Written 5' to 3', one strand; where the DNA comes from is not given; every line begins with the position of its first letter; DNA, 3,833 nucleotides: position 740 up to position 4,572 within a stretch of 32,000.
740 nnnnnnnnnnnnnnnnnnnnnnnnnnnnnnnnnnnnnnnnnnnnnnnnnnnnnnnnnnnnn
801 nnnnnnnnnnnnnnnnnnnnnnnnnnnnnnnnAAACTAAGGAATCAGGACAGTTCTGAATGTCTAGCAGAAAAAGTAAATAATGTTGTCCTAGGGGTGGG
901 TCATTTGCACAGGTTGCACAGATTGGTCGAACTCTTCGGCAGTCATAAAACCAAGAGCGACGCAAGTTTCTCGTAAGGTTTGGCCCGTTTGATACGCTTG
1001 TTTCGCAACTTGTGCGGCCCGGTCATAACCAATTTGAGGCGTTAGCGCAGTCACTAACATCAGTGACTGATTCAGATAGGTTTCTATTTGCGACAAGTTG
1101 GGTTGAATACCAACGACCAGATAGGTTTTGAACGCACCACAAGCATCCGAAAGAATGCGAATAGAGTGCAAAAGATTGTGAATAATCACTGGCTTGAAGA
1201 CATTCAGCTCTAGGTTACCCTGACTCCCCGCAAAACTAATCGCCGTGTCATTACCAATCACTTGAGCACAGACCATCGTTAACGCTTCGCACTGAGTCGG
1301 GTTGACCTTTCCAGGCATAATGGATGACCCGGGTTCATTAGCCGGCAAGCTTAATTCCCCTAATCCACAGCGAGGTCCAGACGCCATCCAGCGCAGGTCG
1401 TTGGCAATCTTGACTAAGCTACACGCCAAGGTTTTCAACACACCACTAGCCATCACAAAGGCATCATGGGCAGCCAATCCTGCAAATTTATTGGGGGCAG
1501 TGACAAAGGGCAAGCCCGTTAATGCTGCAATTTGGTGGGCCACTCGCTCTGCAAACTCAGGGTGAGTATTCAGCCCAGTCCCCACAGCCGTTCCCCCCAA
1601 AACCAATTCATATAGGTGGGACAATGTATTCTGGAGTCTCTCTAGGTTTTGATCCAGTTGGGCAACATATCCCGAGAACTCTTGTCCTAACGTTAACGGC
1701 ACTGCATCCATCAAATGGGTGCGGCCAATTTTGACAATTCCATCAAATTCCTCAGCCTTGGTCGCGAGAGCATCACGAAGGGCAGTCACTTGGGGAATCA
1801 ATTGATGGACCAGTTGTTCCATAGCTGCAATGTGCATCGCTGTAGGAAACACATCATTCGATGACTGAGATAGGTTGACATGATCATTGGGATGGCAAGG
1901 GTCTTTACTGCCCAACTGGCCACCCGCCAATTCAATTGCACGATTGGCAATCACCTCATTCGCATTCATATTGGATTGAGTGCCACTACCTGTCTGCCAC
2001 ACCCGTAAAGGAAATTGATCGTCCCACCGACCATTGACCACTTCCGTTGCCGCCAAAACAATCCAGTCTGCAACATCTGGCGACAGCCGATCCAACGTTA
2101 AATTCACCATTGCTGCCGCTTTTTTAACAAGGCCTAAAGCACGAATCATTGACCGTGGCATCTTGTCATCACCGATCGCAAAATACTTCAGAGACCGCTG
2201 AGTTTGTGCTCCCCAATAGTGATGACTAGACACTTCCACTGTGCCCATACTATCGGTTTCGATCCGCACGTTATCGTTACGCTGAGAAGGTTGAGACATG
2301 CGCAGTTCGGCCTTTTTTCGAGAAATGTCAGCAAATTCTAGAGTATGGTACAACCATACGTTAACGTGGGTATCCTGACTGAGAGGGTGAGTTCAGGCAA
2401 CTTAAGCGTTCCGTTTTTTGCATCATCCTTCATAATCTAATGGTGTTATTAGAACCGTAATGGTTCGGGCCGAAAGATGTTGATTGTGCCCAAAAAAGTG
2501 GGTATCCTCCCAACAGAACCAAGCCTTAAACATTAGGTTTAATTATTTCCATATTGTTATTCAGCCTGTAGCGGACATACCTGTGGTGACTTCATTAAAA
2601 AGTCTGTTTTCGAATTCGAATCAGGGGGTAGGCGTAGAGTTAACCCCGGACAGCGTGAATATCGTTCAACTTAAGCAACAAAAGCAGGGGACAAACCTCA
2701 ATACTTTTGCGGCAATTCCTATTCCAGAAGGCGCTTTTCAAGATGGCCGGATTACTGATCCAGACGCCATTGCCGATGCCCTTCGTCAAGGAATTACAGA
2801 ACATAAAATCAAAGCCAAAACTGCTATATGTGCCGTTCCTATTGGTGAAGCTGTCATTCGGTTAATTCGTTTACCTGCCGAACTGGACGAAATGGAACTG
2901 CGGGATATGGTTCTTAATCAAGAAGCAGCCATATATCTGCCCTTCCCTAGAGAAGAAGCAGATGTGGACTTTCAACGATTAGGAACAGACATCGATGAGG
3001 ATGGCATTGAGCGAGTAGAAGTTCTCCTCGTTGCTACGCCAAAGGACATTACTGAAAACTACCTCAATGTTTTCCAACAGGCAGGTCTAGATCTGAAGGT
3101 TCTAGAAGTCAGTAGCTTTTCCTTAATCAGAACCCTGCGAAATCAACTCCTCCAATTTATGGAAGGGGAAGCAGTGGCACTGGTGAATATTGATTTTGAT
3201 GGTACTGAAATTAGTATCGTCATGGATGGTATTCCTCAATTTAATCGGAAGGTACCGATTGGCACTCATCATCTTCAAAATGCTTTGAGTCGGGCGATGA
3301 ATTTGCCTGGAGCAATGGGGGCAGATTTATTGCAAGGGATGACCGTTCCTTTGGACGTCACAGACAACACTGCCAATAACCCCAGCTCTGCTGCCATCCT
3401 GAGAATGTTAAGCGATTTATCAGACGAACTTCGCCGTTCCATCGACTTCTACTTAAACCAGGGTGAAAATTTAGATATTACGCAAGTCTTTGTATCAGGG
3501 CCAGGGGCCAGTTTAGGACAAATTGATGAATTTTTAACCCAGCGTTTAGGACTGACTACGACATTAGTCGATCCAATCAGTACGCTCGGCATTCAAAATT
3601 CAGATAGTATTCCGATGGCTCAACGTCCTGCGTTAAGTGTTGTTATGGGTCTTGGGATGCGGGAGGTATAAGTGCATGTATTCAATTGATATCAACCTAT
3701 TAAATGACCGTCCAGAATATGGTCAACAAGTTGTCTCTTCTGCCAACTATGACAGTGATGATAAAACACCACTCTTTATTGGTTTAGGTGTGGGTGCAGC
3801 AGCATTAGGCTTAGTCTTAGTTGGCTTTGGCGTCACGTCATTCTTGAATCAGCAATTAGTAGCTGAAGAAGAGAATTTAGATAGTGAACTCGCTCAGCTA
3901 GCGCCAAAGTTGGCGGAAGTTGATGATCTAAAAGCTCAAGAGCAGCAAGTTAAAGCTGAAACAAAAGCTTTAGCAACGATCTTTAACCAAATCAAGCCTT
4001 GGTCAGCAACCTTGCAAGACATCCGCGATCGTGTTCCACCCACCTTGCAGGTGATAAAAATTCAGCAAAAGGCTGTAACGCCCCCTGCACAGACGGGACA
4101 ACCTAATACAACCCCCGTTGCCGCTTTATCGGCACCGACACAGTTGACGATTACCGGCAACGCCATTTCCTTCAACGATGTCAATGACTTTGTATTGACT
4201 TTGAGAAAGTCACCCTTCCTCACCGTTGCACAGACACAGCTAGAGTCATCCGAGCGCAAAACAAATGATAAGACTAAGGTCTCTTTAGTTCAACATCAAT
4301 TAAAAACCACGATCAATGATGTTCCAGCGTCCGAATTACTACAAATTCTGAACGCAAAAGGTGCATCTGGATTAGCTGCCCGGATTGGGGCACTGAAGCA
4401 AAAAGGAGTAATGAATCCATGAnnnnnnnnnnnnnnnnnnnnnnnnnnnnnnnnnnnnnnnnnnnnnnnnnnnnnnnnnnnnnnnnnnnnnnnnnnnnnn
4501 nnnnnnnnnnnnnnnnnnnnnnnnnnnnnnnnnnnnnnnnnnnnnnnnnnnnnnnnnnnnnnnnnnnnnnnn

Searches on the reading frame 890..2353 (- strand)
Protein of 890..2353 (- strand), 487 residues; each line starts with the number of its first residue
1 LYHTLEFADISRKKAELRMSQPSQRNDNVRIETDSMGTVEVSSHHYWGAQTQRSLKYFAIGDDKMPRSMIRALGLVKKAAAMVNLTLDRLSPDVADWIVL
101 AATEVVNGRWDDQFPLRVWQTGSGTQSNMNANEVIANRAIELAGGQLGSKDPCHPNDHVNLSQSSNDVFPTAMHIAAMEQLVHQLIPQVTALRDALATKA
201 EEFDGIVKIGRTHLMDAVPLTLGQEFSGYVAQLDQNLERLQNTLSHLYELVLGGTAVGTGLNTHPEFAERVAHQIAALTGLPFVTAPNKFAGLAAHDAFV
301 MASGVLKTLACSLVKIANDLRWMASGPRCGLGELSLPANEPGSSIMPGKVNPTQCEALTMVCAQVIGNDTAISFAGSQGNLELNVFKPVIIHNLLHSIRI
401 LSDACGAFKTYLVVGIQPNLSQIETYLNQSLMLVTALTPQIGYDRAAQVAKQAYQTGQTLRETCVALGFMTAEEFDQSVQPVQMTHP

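Call 81: search_protein_families(library=pfam, proteins=[window:890-2353:-], max_evalue=0.00001)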
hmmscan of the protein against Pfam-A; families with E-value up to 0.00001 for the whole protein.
window:890-2353:- (487 aa): 2 families
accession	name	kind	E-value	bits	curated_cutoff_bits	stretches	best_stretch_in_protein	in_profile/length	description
PF00206.25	Lyase_1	-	5.8e-114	381.1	27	1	37-367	1-312/312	Lyase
PF10415.14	FumaraseC_C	-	7.9e-23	81.1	32.5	1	433-486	1-54/54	Fumarase C C-terminus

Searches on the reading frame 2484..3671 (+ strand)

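Call 81: search_protein_families(library=pfam, proteins=[window:2484-3671:+], max_evalue=0.00001)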
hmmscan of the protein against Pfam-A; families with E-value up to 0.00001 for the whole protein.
window:2484-3671:+ (395 aa): 1 family
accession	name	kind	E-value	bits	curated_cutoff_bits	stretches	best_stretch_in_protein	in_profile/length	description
PF11104.14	PilM_2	-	1.6e-46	159.3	27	1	50-394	1-339/340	Type IV pilus assembly protein PilM;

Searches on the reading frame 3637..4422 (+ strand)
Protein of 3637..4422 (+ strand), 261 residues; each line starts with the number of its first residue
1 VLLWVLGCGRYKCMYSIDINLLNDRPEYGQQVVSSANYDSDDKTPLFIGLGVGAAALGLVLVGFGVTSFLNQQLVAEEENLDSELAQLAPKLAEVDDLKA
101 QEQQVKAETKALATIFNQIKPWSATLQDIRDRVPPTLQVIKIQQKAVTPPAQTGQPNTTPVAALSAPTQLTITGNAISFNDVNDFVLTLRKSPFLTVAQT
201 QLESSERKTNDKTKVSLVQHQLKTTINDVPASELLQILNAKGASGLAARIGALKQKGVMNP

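Call 81: search_protein_families(library=pfam, proteins=[window:3637-4422:+], max_evalue=0.00001)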
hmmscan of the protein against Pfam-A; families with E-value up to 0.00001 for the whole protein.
window:3637-4422:+ (261 aa): 1 family
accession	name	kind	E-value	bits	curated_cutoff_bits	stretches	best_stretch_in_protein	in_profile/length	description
PF05137.18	PilN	-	6.4e-11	42.6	22.8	1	125-225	2-77/78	Fimbrial assembly protein (PilN)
